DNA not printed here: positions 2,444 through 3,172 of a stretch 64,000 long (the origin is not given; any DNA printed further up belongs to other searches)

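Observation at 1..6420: Hdr-Mvh type electron-bifurcating hydrogenase module in a non-methanogen-like bacterium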

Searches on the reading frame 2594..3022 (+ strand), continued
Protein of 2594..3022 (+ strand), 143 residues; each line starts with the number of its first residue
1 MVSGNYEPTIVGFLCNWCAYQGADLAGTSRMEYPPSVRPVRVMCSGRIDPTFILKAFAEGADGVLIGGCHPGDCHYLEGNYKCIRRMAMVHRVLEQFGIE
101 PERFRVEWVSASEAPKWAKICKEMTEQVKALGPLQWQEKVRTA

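Call 35: find_encoding_contigs(protein=P0046, flank=8000, max_places=1)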
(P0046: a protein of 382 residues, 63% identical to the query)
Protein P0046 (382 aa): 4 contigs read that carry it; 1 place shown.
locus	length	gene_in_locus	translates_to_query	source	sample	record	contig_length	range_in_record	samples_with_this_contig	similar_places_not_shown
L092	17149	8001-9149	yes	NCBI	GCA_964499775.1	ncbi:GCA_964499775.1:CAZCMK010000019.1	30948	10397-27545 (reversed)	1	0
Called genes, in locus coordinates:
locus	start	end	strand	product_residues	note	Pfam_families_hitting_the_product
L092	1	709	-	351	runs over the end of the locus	PF04069:OpuAC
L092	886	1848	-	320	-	PF00528:BPD_transp_1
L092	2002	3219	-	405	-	PF00005:ABC_tran, PF13304:AAA_21 (weak), PF00571:CBS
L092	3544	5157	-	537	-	PF01266:DAO, PF01494:FAD_binding_3 (weak), PF12831:FAD_oxidored (faint), PF16901:DAO_C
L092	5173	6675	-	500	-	PF00370:FGGY_N, PF02782:FGGY_C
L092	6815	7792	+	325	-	PF02558:ApbA, PF08546:ApbA_C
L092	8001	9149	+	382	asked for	PF13484:Fer4_16 (faint), PF25160:LdpA_Fe-S-bd (faint), PF12838:Fer4_7, PF13183:Fer4_8, PF13187:Fer4_9, PF13237:Fer4_10, PF13534:Fer4_17, PF02754:CCG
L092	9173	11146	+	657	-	PF07992:Pyr_redox_2 (weak), PF00890:FAD_binding_2 (weak), PF12831:FAD_oxidored, PF13450:NAD_binding_8 (weak), PF00037:Fer4 (weak), PF12797:Fer4_2 (weak), PF12838:Fer4_7, PF14697:Fer4_21, +7 more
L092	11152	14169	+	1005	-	PF00037:Fer4 (weak), PF13183:Fer4_8 (weak), PF13187:Fer4_9, PF00037:Fer4, PF07992:Pyr_redox_2, PF12838:Fer4_7, PF13187:Fer4_9, PF13237:Fer4_10, +18 more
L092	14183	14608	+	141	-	PF02662:FlpD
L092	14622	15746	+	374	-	PF04432:FrhB_FdhB_C, PF13237:Fer4_10 (faint), PF13534:Fer4_17 (faint), PF13183:Fer4_8, PF00037:Fer4 (weak)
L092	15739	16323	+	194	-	PF13534:Fer4_17, PF13183:Fer4_8, PF13237:Fer4_10 (faint), PF13187:Fer4_9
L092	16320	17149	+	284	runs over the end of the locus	PF02754:CCG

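Call 38: search_solved_structures(query=window:2594-3022:+, max_evalue=0.001, show_alignments=1)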
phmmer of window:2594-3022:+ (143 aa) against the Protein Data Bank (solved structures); distinct sequences matched with E-value up to 0.001: 6.
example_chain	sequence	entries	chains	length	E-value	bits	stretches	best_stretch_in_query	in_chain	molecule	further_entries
8rvu_F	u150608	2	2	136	1.4e-55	191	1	5-135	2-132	Methyl viologen-reducing hydrogenase, subunit D-related protein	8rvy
5odc_D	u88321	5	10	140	6.6e-55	188.9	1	5-139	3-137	Methyl-viologen reducing hydrogenase subunit D | Methyl-viologen reducing hydrogenase, subunit D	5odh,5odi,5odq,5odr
8rvv_F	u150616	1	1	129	1e-54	188.2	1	6-134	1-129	Methyl viologen-reducing hydrogenase, subunit D-related protein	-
7bkb_F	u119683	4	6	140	1.1e-53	184.9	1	4-136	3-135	F420-non-reducing hydrogenase subunit D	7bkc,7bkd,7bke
9sw2_D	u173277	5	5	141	4e-50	173.3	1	9-137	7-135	F420-non-reducing hydrogenase iron-sulfur subunit D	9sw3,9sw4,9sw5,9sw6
9sfi_K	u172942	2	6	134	7.4e-34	120.5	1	7-133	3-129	F420-non-reducing hydrogenase subunit delta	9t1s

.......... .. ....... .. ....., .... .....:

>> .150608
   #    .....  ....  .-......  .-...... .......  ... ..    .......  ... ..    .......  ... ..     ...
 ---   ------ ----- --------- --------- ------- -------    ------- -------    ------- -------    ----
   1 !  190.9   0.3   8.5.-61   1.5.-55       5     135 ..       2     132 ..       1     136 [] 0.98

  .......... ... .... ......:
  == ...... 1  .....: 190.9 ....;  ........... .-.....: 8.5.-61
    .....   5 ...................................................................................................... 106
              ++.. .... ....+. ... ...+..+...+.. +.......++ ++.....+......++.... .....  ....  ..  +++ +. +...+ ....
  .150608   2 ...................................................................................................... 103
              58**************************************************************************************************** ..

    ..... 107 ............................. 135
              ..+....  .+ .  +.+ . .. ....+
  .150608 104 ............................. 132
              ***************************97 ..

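Call 61: search_protein_families(library=ncbifam, proteins=[L001:6848-7996:+], max_evalue=1e-10)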
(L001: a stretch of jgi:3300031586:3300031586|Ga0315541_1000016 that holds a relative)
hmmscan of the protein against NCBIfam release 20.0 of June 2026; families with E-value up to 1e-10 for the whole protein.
L001:6848-7996:+ (383 aa): 11 families
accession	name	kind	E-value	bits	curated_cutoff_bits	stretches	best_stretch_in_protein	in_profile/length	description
NF004898.0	PRK06259.1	equivalog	6.7e-45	153.6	385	1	63-382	182-487/488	fumarate reductase (CoM/CoB) subunit TfrB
NF045670.1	quin_L_LdhH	equivalog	1.6e-33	116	800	1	146-378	468-704/706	L-lactate dehydrogenase (quinone) large subunit LdhH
NF045724.1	ferredox_TmcB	equivalog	2.1e-27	95.8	735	1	65-360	97-406/430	electron transfer complex ferredoxin TmcB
NF008369.0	PRK11168.1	equivalog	4.5e-25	88.4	278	1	143-322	165-342/401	anaerobic glycerol-3-phosphate dehydrogenase subunit C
NF045663.1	diclust_near_Sec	equivalog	1.4e-24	86.3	530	1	66-339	352-603/759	pyridine nucleotide-disulfide oxidoreductase/dicluster-binding protein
NF045796.1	DsrK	equivalog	1.2e-22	80.2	400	1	66-332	117-389/453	sulfate reduction electron transfer complex DsrMKJOP subunit DsrK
TIGR03290.1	CoB_CoM_SS_C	equivalog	2.1e-22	79.7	160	1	25-113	2-90/144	CoB--CoM heterodisulfide reductase subunit C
NF038018.1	qmoC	equivalog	1.1e-17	64.5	300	1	16-98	9-93/360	quinone-interacting membrane-bound oxidoreductase complex subunit QmoC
NF045711.1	sulf_resp_HmcF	equivalog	4e-17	62.2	750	1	239-354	303-421/457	sulfate respiration complex iron-sulfur protein HmcF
TIGR03379.1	glycerol3P_GlpC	equivalog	1.1e-16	60.6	279.9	1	145-318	162-335/397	anaerobic glycerol-3-phosphate dehydrogenase subunit GlpC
NF008434.0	PRK11274.1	equivalog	6.5e-13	48.4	333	0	159-354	180-384/409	glycolate oxidase subunit GlcF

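Call 62: search_protein_representatives(protein=P0001)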
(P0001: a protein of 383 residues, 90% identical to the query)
Query: 383 residues. Proteins with E-value up to 0.001 (for the whole library): 13727; up to 1e-10: 6540; up to 1e-30: 2056. The best 150 are listed.
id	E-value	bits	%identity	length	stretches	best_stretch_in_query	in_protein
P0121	3.5e-145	500.3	56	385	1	8-382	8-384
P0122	3.6e-129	447.6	47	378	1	7-383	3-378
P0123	7.1e-116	403.8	46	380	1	6-383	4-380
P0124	3.3e-105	368.7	43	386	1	7-380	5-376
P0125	2.7e-103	362.4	43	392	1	6-380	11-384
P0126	9.8e-100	350.7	40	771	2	16-381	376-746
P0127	7.0e-99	347.9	43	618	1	4-379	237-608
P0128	8.2e-97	341.0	43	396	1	11-380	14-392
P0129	1.9e-93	330.0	55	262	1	5-260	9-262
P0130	5.0e-93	328.6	42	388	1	12-382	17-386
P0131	6.9e-93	328.1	43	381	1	24-383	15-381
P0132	9.5e-92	324.4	39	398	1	12-381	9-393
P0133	3.8e-91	322.4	42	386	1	8-382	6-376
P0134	5.2e-91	321.9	40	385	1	15-381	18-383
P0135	4.8e-90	318.8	42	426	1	24-381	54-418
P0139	2.7e-88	313.0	42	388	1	16-379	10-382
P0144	7.1e-86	305.0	42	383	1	20-382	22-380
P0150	3.4e-84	299.5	40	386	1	22-381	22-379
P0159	1.3e-81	291.0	37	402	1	16-381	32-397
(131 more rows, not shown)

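Call 64: find_related_loci(query=A1, collection=metagenome_contigs, flank=8000)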
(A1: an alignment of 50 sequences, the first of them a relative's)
Query A1 (383 aa) in metagenome_contigs; peptide patterns used: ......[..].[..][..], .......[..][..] (x = any residue, [..] = any of these).
600 stretches matched a pattern (row limit reached: there are more); 585 encode a relative of the query (tblastn E <= 1e-3); the best 80 are kept; 80 distinct loci.
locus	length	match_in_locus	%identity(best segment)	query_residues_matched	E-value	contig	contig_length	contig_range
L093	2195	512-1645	60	7-383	0e+0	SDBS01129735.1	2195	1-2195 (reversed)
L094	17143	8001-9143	61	4-383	6e-167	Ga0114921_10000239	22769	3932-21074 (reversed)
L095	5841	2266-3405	58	5-383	3e-164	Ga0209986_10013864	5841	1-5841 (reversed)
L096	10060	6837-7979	59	4-383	1e-160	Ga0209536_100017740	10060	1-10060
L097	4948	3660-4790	61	8-383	6e-161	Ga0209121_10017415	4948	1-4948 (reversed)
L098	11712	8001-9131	55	8-383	2e-157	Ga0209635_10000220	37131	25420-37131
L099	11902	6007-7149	58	4-383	1e-156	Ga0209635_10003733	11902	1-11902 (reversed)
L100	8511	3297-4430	56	8-383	3e-152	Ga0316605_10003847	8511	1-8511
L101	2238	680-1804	55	8-383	6e-161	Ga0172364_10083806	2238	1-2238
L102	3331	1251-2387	54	7-383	4e-154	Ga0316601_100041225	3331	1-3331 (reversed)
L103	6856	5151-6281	56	8-382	6e-148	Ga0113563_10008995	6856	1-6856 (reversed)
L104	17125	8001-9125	53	8-383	1e-145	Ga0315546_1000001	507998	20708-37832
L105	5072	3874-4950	54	4-370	2e-147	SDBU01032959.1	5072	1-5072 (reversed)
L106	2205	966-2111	52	4-383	1e-153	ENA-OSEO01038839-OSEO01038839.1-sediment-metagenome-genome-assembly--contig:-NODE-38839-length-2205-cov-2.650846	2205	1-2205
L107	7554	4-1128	52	8-383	1e-143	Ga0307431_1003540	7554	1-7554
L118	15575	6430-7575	52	4-383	3e-137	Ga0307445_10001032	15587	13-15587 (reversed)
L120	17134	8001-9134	51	8-383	2e-137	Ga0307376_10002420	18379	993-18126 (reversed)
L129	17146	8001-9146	48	4-383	5e-132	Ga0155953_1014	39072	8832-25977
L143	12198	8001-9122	46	8-383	1e-112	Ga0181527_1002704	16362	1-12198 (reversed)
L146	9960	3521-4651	46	2-383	1e-107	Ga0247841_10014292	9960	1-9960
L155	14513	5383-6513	44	2-383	4e-103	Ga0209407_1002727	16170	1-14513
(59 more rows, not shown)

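Call 65: predict_structure(alignment_id=A1)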
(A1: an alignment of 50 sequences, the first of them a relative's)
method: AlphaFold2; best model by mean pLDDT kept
length: 383 residues; sequences in the alignment: 50
mean_pLDDT: 76.5   pTM: 0.77
mean pLDDT of the five models: 76.5, 75.6, 73.8, 73.5, 73.4
residues with pLDDT >= 90: 164; 70-90: 94; 50-70: 53; < 50: 72
segments of 3 or more residues with pLDDT < 50: 1-4, 21-84, 321-323
pLDDT, mean of each block of 10 residues (from residue 1): 49 58 42 32 37 41 39 35 48 66 70 86 89 93 93 90 96 96 90 81 92 92 90 82 91 96 96 80 81 98 87 64 61 89 96 88 90 97 97
secondary structure, 60 per line:
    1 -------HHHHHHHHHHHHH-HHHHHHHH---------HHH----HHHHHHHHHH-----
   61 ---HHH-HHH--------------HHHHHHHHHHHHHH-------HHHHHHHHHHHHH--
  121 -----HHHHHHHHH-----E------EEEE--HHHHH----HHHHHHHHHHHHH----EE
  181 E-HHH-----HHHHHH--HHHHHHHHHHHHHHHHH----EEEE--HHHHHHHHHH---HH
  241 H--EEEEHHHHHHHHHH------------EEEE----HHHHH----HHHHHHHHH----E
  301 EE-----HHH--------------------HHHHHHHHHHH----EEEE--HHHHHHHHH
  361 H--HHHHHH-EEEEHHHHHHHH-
elements in order: H8-20 H22-29 H46-55 H85-98 H106-118 H126-134 E147-150 H153-157 H162-174 E179-181 H191-196 H199-215 E220-223 H226-235 E244-247 H248-257 E270-273 H278-282 H287-295 E300-302 H331-341 E346-349 H352-361 H364-369 E371-374 H375-382

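Call 69: fold_search(model_id=the predicted structure, library=pdb)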
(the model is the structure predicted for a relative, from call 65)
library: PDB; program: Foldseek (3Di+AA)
matches with E <= 10: 514; with E <= 0.001: 14
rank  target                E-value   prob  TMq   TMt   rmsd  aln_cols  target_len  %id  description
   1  9ojn                  2.1e-23  1.00  0.70  0.38   5.2       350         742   35  Structure of Mycobacterium smegmatis EtfD (released 2025-05-21)
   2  9a6l_A                1.3e-10  1.00  0.51  0.79   3.6       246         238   22  Integrative model of LUTA-LUTB by crosslinking MS and deep learning (released 2024-09-18)
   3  8rwn_B                3.2e-07  1.00  0.48  0.63   4.7       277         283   18  CryoEM structure of the Hdr(ABC)2 subunits of the Elp-Hdr complex of Methanothermobacter marburgensis (released 2025-05-14)
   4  8rvu_B                9.0e-07  1.00  0.47  0.61   4.8       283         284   20  CryoEM structure of the Elp-Hdr complex of Methanothermobacter marburgensis state 2 (composite structure) (released 2025-05-14)
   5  5odc_B                1.1e-06  1.00  0.48  0.61   4.7       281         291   17  Heterodisulfide reductase / [NiFe]-hydrogenase complex from Methanothermococcus thermolithotrophicus at 2.3 A resoluti (released 2017-08-30)
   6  7bkb_B                1.3e-06  1.00  0.45  0.57   5.4       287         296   16  Formate dehydrogenase - heterodisulfide reductase - formylmethanofuran dehydrogenase complex from Methanospirillum hun (released 2021-09-29)
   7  8rvy_B                1.4e-06  1.00  0.47  0.61   4.7       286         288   18  CryoEM structure of the Elp-Hdr complex of Methanothermobacter marburgensis state 1 (composite structure) (released 2025-05-14)
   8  8rvy_b                9.1e-06  1.00  0.50  0.65   4.4       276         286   20  CryoEM structure of the Elp-Hdr complex of Methanothermobacter marburgensis state 1 (composite structure) (released 2025-05-14)
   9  5evc_A                4.4e-04  1.00  0.29  0.41   8.2       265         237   14  Crystal structure of putative aspartate racemase from Salmonella Typhimurium complexed with sulfate and potassium (released 2015-12-02)
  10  2dx7_A                4.4e-04  1.00  0.28  0.39   8.6       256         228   15  Crystal structure of Pyrococcus horikoshii OT3 aspartate racemase complex with citric acid (released 2007-08-28)
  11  3s7z_B                4.9e-04  1.00  0.31  0.44   7.7       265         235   12  Crystal Structure of Putative Aspartate Racemase from Salmonella Typhimurium Complexed with Succinate (released 2011-10-05)
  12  5ell_A                6.0e-04  1.00  0.31  0.43   7.8       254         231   10  Crystal structure of L-aspartate/glutamate-specific racemase from Escherichia coli (released 2015-11-18)
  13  5ijw_B                6.7e-04  1.00  0.27  0.35   9.4       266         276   13  Glutamate Racemase (MurI) from Mycobacterium smegmatis with bound D-glutamate, 1.8 Angstrom resolution, X-ray diffract (released 2016-05-25)
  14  3s81_B                9.2e-04  1.00  0.30  0.42   7.8       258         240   13  Crystal Structure of Putative Aspartate Racemase from Salmonella Typhimurium (released 2011-06-15)
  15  3s81_C                1.1e-03  1.00  0.32  0.45   7.5       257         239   12  Crystal Structure of Putative Aspartate Racemase from Salmonella Typhimurium (released 2011-06-15)
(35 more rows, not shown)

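Call 70: search_protein_families(library=pfam, proteins=[L104:5384-7426:+, L104:7423-7947:+, L129:13161-13679:+, L129:13609-15633:+, L129:15579-16271:+, L118:7527-8393:+, L118:12410-14089:+, L120:14058-14816:+, L120:14820-16040:+, L099:9556-10290:+], max_evalue=0.00001)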
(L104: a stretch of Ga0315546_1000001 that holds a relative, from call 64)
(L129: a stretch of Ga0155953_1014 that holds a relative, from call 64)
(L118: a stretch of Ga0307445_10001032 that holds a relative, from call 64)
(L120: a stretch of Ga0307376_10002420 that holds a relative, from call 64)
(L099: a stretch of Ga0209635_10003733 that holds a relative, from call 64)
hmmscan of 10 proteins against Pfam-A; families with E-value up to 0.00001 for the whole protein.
L104:5384-7426:+ (681 aa): 2 families
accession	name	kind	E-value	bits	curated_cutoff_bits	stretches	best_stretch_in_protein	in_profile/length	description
PF02730.20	AFOR_N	-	1.9e-70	237.1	29.8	1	15-211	4-199/199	Aldehyde ferredoxin oxidoreductase, N-terminal domain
PF01314.23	AFOR_C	-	3.7e-62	211.1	27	1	239-639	13-385/385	Aldehyde ferredoxin oxidoreductase, domains 2 & 3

L104:7423-7947:+ (175 aa): 0 families

L129:13161-13679:+ (173 aa): 1 family
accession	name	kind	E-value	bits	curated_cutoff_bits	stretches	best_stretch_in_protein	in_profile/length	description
PF01257.25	2Fe-2S_thioredx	-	3.5e-48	163.6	24.8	1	29-172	1-144/145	Thioredoxin-like [2Fe-2S] ferredoxin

L129:13609-15633:+ (675 aa): 6 families
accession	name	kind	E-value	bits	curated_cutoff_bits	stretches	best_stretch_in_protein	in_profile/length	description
PF01512.22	Complex1_51K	-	1.7e-46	158.3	31.2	1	205-376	1-149/150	Nuo51 FMN-binding domain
PF10589.14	NADH_4Fe-4S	-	1.1e-32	112.2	23.5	1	487-571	1-85/85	NADH-ubiquinone oxidoreductase-F iron-sulfur binding region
PF01257.25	2Fe-2S_thioredx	-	2.9e-08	34.1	24.8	1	47-127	61-143/145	Thioredoxin-like [2Fe-2S] ferredoxin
PF00037.32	Fer4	-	1.4e-07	31.5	21.1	0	619-637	2-20/24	4Fe-4S binding domain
PF13237.11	Fer4_10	-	4.6e-07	30.1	25.5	0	588-636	2-53/53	4Fe-4S dicluster domain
PF14697.11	Fer4_21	-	2.9e-06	27.7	35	1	590-636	3-52/59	4Fe-4S dicluster domain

L129:15579-16271:+ (231 aa): 3 families
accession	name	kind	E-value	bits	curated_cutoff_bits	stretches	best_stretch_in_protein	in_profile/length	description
PF13510.11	Fer2_4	-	8.9e-19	67.8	22.8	1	21-98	3-81/82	2Fe-2S iron-sulfur cluster binding domain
PF00111.32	Fer2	-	6e-09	36.2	21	1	26-75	3-50/77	2Fe-2S iron-sulfur cluster binding domain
PF12838.12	Fer4_7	-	3e-07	31.2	27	1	143-198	2-52/52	4Fe-4S dicluster domain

L118:7527-8393:+ (289 aa): 1 family
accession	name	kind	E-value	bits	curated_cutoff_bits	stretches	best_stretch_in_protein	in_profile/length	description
PF02634.21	FdhD-NarQ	-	3.5e-68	230.3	27.2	1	59-283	2-236/237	FdhD/NarQ family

L118:12410-14089:+ (560 aa): 3 families
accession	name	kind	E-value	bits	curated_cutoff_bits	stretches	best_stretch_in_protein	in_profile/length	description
PF01512.22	Complex1_51K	-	3.4e-33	115.1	31.2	1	182-353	1-149/150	Nuo51 FMN-binding domain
PF10589.14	NADH_4Fe-4S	-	6.2e-31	106.6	23.5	1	464-547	1-84/85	NADH-ubiquinone oxidoreductase-F iron-sulfur binding region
PF01257.25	2Fe-2S_thioredx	-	2.5e-07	31.1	24.8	1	23-104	60-143/145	Thioredoxin-like [2Fe-2S] ferredoxin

L120:14058-14816:+ (253 aa): 3 families
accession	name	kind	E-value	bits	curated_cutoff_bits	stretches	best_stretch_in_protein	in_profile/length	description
PF13561.12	adh_short_C2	-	1.1e-65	222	27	1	17-250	1-235/236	Enoyl-(Acyl carrier protein) reductase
PF00106.31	adh_short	-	3.6e-56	190.2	26.6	1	11-202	1-193/195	short chain dehydrogenase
PF08659.16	KR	-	1.2e-20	74.7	22.6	1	14-173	4-163/180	KR domain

L120:14820-16040:+ (407 aa): 2 families
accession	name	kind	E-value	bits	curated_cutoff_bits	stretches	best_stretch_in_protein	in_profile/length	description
PF00108.29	Thiolase_N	-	3.3e-76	256.5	26.4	1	13-273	1-258/260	Thiolase, N-terminal domain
PF02803.24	Thiolase_C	-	1.5e-45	154.3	27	1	284-404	3-123/123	Thiolase, C-terminal domain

L099:9556-10290:+ (245 aa): 1 family
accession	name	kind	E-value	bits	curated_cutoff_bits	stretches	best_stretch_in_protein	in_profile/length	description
PF00027.35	cNMP_binding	-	1.5e-16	60.6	27.5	1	129-213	4-89/89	Cyclic nucleotide-binding domain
